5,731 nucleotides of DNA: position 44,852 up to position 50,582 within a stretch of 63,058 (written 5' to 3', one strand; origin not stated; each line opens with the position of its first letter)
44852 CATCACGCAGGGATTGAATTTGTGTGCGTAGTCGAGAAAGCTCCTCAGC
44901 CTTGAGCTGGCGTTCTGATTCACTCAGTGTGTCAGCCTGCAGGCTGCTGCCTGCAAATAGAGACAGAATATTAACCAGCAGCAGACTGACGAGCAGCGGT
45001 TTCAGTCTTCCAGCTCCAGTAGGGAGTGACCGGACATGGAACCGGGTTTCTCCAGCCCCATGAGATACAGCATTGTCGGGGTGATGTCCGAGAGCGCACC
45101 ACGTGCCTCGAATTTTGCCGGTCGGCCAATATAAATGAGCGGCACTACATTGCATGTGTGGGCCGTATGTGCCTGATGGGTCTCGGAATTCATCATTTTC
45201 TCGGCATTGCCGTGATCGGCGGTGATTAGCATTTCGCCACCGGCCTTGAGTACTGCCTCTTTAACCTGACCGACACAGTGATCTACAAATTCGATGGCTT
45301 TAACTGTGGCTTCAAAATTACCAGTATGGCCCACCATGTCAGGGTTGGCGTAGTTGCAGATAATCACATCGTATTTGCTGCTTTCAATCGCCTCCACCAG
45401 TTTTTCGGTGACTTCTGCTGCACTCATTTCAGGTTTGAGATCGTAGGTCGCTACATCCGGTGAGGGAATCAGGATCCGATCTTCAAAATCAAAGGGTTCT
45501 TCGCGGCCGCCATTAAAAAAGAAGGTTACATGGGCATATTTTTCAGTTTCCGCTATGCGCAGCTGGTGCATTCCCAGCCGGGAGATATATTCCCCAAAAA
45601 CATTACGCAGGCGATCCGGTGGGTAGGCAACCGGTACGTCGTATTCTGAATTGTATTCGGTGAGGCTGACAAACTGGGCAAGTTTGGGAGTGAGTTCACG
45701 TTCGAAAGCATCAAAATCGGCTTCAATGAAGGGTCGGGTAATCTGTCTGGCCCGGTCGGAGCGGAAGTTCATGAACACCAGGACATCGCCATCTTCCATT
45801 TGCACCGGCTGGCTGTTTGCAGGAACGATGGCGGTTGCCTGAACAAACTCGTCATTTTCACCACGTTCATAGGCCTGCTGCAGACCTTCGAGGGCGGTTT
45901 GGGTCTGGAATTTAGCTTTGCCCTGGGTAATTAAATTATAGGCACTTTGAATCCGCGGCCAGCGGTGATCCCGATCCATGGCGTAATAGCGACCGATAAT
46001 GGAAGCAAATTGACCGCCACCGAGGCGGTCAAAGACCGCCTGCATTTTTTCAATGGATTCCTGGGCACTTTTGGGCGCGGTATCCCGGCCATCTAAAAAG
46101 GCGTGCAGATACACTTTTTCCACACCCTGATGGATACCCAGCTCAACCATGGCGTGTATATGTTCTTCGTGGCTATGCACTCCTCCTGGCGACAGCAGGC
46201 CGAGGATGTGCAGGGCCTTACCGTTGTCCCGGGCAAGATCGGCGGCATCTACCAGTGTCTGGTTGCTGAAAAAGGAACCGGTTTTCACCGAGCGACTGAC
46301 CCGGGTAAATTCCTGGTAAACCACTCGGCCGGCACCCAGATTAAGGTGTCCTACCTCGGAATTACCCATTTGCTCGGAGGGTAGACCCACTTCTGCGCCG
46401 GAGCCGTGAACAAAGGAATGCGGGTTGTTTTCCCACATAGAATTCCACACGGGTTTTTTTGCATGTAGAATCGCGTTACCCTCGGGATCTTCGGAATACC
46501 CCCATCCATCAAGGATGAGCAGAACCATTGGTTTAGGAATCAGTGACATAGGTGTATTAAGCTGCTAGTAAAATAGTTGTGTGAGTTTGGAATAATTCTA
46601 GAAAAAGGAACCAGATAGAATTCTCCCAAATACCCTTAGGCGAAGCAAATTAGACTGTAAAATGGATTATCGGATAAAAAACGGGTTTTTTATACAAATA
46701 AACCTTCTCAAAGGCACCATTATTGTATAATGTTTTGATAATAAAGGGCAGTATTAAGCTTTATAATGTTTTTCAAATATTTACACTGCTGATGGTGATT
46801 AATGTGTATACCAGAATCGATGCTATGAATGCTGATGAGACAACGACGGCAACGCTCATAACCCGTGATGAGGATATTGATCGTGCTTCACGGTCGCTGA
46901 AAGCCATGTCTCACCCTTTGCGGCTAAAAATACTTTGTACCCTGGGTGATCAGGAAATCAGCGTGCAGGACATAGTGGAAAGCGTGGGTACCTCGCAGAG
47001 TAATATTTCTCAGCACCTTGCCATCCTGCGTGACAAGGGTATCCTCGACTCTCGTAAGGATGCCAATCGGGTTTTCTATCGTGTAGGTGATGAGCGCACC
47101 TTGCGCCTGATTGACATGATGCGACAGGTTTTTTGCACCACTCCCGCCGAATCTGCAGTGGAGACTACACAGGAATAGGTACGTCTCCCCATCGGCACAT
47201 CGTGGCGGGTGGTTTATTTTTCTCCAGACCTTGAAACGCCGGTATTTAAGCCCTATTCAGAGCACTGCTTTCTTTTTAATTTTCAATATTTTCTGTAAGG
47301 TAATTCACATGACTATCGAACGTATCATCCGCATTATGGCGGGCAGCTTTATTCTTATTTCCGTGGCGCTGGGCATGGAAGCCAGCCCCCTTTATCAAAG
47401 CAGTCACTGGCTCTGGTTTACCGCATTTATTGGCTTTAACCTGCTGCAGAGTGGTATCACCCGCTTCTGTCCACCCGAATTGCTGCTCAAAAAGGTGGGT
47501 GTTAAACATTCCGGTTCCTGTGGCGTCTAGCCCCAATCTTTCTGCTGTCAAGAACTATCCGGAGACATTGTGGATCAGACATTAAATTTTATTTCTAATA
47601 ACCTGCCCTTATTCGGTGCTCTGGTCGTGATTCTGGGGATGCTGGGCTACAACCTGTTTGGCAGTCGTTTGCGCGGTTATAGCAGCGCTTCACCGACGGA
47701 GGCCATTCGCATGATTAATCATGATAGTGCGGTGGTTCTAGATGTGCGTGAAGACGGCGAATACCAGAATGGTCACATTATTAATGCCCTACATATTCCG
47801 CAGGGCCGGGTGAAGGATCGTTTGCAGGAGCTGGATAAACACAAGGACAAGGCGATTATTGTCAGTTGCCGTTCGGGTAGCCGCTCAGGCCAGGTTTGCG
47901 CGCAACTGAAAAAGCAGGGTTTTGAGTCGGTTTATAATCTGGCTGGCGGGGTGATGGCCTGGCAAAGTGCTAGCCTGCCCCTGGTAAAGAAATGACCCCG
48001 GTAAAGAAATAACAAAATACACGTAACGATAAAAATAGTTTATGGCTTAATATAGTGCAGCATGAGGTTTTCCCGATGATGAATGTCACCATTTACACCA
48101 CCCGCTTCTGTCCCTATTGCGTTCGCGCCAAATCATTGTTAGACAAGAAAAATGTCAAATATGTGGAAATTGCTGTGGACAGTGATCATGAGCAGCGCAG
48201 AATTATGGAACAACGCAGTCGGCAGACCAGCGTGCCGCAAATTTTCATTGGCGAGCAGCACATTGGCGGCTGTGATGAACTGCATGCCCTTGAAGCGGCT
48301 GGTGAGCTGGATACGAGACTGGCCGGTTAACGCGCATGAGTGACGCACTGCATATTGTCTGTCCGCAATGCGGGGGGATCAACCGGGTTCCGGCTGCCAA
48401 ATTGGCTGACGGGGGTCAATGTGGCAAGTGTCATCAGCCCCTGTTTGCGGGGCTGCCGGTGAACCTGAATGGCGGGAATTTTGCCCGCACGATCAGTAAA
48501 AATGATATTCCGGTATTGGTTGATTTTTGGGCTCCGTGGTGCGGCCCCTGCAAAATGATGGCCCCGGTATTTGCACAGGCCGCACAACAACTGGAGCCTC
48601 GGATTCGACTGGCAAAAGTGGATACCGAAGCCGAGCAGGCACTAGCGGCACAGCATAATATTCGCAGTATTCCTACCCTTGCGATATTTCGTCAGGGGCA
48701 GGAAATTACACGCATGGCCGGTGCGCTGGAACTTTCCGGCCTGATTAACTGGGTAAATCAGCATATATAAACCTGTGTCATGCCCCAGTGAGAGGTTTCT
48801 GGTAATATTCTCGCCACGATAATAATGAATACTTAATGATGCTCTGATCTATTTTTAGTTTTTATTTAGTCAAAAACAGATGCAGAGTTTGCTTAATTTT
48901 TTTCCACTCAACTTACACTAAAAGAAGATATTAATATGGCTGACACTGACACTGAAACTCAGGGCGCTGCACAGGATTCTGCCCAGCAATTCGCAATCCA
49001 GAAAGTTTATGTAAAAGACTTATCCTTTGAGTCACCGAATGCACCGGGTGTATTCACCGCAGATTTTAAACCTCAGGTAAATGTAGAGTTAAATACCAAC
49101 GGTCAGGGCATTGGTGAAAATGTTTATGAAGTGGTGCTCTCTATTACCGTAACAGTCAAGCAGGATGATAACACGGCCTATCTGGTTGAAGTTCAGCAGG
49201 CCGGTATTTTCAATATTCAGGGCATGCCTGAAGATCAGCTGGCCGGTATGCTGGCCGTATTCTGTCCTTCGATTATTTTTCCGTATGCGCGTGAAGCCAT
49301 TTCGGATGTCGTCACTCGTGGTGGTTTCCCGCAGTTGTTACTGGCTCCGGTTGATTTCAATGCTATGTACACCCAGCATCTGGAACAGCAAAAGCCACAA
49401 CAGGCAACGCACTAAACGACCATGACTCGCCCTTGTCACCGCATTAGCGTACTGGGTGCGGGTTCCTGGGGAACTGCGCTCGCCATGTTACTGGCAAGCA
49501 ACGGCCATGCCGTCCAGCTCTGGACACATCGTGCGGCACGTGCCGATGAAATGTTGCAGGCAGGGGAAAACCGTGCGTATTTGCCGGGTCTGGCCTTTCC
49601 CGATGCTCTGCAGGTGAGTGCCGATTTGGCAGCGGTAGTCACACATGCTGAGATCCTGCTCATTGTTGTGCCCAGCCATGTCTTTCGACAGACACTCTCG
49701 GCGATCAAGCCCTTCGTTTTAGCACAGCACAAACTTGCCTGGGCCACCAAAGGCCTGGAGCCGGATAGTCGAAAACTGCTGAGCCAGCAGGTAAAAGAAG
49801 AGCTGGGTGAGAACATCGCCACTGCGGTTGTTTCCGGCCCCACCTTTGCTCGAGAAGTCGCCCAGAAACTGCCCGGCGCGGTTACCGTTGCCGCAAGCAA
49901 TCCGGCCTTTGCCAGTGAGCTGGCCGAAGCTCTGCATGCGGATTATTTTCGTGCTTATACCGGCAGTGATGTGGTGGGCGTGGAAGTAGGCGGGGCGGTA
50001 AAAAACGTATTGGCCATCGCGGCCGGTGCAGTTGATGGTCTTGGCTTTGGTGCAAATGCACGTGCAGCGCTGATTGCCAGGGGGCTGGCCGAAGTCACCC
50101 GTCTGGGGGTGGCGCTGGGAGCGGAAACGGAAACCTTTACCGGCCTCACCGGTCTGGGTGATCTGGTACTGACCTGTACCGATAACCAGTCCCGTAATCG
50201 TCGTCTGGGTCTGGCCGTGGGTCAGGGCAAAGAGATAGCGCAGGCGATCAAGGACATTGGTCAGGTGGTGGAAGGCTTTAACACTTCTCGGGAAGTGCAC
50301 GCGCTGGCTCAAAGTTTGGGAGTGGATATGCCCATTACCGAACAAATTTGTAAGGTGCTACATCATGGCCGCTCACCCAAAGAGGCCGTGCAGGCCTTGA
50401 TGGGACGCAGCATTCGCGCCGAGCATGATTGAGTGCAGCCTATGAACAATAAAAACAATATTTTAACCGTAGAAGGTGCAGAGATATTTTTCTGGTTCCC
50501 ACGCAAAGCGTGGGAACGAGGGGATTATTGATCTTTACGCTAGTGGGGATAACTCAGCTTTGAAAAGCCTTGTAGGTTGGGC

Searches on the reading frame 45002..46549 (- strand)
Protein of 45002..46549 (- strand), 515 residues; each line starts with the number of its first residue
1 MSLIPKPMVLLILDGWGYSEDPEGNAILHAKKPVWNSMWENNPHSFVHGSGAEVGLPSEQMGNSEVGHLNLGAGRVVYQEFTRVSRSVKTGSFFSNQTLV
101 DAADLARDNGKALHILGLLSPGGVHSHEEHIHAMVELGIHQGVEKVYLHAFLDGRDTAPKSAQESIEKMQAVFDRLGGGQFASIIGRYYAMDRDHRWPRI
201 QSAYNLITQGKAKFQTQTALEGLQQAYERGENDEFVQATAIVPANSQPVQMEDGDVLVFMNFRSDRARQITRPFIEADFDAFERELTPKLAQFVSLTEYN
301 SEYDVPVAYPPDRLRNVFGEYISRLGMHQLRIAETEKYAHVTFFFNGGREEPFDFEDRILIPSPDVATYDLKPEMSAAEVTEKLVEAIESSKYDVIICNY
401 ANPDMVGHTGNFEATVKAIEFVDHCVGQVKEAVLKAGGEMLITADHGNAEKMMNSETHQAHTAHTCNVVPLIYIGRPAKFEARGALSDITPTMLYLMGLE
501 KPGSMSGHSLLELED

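Call 76: search_protein_families(library=pfam, proteins=[window:45002-46549:-], max_evalue=0.00001)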
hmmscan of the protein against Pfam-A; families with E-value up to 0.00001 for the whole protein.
window:45002-46549:- (515 aa): 2 families
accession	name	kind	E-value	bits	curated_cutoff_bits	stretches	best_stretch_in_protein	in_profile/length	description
PF01676.23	Metalloenzyme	-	4.8e-86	288.8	24.3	1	6-501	1-252/252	Metalloenzyme superfamily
PF06415.18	iPGM_N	-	8e-80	267.8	27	1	84-300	1-216/217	BPG-independent PGAM N-terminus (iPGM_N)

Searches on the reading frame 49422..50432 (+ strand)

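Call 76: search_protein_families(library=pfam, proteins=[window:49422-50432:+], max_evalue=0.00001)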
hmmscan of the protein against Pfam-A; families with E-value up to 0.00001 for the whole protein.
window:49422-50432:+ (336 aa): 6 families
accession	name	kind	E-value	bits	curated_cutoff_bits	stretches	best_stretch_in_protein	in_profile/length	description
PF07479.19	NAD_Gly3P_dh_C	-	7.5e-57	192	25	1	183-324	1-142/142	NAD-dependent glycerol-3-phosphate dehydrogenase C-terminus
PF01210.29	NAD_Gly3P_dh_N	-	3.6e-50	170.5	23.1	1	8-163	2-157/158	NAD-dependent glycerol-3-phosphate dehydrogenase N-terminus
PF20618.3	GPD_NAD_C_bact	-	6.2e-23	81.6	27.6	1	243-309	1-66/66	Bacterial GPD, NAD-dependent C-terminal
PF02558.23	ApbA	-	2.3e-07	31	22.2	1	8-112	1-103/150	Ketopantoate reductase PanE/ApbA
PF03446.21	NAD_binding_2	-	2.3e-06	28.1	21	0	7-127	1-110/161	NAD binding domain of 6-phosphogluconate dehydrogenase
PF03807.23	F420_oxidored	-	2.6e-06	28.4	21.6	0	7-95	1-79/94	NADP oxidoreductase coenzyme F420-dependent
